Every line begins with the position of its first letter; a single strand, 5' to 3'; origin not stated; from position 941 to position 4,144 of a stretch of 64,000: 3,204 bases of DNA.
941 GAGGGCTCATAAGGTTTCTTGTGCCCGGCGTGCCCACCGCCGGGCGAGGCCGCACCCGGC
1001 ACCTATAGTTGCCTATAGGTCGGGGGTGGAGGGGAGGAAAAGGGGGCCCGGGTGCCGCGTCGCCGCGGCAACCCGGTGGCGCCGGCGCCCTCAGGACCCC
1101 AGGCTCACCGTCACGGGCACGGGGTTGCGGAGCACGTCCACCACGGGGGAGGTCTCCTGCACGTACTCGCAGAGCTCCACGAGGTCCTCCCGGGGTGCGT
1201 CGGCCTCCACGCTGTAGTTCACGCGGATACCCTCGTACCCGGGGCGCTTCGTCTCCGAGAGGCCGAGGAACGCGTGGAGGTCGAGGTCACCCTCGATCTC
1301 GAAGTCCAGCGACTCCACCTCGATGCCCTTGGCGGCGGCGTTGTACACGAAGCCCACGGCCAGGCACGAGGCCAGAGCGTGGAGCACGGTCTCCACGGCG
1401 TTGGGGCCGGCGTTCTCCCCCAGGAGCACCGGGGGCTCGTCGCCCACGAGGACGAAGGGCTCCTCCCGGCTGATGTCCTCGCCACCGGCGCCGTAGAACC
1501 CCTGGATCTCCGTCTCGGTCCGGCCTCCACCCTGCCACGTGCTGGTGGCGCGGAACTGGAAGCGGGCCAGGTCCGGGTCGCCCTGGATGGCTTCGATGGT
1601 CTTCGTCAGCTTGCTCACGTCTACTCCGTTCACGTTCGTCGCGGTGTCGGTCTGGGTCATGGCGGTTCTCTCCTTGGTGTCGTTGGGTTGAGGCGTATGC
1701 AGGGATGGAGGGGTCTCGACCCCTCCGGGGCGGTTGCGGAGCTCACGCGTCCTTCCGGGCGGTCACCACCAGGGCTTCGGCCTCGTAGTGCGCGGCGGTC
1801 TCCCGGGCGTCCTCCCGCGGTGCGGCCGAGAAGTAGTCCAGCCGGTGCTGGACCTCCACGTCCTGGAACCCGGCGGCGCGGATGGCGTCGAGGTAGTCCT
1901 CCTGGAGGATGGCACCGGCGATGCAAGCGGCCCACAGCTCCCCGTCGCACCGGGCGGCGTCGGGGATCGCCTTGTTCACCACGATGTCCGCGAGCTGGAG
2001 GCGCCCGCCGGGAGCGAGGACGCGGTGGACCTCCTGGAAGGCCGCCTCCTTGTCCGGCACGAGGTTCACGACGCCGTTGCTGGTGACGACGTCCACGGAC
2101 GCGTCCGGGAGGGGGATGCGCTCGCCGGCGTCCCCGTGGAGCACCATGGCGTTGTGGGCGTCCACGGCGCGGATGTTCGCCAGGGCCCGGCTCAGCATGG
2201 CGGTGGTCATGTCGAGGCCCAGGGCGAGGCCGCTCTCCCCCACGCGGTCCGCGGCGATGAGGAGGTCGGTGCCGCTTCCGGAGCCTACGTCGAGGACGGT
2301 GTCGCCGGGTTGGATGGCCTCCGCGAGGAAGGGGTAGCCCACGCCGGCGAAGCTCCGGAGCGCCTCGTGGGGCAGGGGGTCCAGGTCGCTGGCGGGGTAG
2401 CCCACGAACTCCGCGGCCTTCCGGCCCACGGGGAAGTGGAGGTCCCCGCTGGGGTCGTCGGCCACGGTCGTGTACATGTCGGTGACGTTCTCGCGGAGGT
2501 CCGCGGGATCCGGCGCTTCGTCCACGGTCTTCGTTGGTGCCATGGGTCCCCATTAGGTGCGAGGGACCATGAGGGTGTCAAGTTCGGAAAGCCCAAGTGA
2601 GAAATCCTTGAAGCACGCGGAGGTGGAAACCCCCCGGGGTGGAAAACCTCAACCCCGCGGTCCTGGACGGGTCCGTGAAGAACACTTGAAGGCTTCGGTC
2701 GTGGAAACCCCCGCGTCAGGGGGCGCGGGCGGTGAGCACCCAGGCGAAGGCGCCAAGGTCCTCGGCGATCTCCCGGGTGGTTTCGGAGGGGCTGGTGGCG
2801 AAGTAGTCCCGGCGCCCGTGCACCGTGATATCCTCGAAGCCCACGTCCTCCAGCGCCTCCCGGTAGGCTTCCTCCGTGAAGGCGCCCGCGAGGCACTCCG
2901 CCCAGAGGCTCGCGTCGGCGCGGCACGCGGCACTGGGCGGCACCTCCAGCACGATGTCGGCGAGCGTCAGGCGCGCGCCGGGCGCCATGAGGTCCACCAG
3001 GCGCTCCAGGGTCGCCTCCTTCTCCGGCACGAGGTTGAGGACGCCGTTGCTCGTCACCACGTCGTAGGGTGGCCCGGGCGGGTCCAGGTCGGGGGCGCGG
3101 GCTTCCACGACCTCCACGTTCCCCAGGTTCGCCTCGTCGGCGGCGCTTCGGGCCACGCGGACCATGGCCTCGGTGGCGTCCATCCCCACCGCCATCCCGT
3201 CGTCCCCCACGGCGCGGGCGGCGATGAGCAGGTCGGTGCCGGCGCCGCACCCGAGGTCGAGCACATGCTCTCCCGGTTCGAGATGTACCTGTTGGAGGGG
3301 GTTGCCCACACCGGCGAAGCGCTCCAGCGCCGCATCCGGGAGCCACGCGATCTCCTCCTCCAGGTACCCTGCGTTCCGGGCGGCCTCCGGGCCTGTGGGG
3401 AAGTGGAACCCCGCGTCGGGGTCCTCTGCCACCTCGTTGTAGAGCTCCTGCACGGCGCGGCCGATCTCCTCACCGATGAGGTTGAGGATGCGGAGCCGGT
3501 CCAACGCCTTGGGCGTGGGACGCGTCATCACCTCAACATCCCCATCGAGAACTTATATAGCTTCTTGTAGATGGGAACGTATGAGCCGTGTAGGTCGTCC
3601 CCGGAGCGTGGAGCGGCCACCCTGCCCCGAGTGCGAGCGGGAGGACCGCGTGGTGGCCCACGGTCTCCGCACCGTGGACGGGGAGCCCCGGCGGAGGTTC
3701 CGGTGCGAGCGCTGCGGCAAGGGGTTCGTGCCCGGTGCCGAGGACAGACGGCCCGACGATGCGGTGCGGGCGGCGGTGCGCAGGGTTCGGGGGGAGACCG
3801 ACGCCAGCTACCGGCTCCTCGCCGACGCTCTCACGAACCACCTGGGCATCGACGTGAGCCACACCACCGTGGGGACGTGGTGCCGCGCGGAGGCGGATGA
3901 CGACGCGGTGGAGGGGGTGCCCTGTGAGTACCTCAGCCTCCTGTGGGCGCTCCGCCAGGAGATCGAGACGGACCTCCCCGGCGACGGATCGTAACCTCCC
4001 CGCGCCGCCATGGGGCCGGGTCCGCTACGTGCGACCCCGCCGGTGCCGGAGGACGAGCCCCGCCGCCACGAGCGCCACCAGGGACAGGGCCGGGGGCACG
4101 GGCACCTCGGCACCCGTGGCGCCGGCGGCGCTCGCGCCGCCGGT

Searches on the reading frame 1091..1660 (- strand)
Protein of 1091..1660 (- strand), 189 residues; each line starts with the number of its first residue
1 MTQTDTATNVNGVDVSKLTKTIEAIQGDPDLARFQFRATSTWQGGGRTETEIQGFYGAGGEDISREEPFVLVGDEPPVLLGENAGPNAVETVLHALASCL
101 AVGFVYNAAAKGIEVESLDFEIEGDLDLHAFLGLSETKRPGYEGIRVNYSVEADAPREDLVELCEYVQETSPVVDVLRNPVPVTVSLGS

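Call 63: search_protein_families(library=pfam, proteins=[window:1091-1660:-], max_evalue=0.001)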
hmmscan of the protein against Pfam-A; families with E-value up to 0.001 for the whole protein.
window:1091-1660:- (189 aa): 1 family
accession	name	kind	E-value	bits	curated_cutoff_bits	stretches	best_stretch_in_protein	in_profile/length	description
PF02566.24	OsmC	-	1.1e-17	64.7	27.5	1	81-185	1-99/100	OsmC-like protein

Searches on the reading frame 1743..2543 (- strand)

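Call 63: search_protein_families(library=pfam, proteins=[window:1743-2543:-], max_evalue=0.001)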
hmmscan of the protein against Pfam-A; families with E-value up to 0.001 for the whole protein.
window:1743-2543:- (266 aa): 11 families
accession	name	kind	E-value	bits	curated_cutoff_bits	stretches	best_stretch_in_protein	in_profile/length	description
PF13847.12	Methyltransf_31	-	1.2e-25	90.3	27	1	78-216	2-136/145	Methyltransferase domain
PF13649.12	Methyltransf_25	-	2.1e-18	67.2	27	1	83-180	1-97/97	Methyltransferase domain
PF08241.18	Methyltransf_11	-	2.3e-18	67.1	21.2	1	84-182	1-93/95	Methyltransferase domain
PF08242.18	Methyltransf_12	-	2e-13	51.3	30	1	84-182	1-98/98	Methyltransferase domain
PF01209.24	Ubie_methyltran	-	3.1e-13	50.1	20.1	1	77-185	45-152/233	ubiE/COQ5 methyltransferase family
PF13489.12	Methyltransf_23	-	4.3e-10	40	27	1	70-188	13-120/164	Methyltransferase domain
PF01135.25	PCMT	-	4.1e-09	37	20.3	1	74-163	70-156/210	Protein-L-isoaspartate(D-aspartate) O-methyltransferase (PCMT)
PF06325.19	PrmA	-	7.9e-07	29.3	22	1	73-192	155-266/296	Ribosomal protein L11 methyltransferase (PrmA)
PF05148.21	Methyltransf_8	-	0.00019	21.8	27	1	120-187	92-159/219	Hypothetical methyltransferase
PF02390.23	Methyltransf_4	-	0.00029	20.8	24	0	82-143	4-64/173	Putative methyltransferase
PF02353.26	CMAS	-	0.00034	20.4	27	1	77-191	60-171/273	Mycolic acid cyclopropane synthetase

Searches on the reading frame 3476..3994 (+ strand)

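Call 63: search_protein_families(library=pfam, proteins=[window:3476-3994:+], max_evalue=0.001)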
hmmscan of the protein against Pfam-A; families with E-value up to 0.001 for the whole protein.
window:3476-3994:+ (172 aa): 1 family
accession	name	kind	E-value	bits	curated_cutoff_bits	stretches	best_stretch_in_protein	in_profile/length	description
PF13565.12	HTH_32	-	0.00012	23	33.7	1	83-135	16-72/73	Homeodomain-like domain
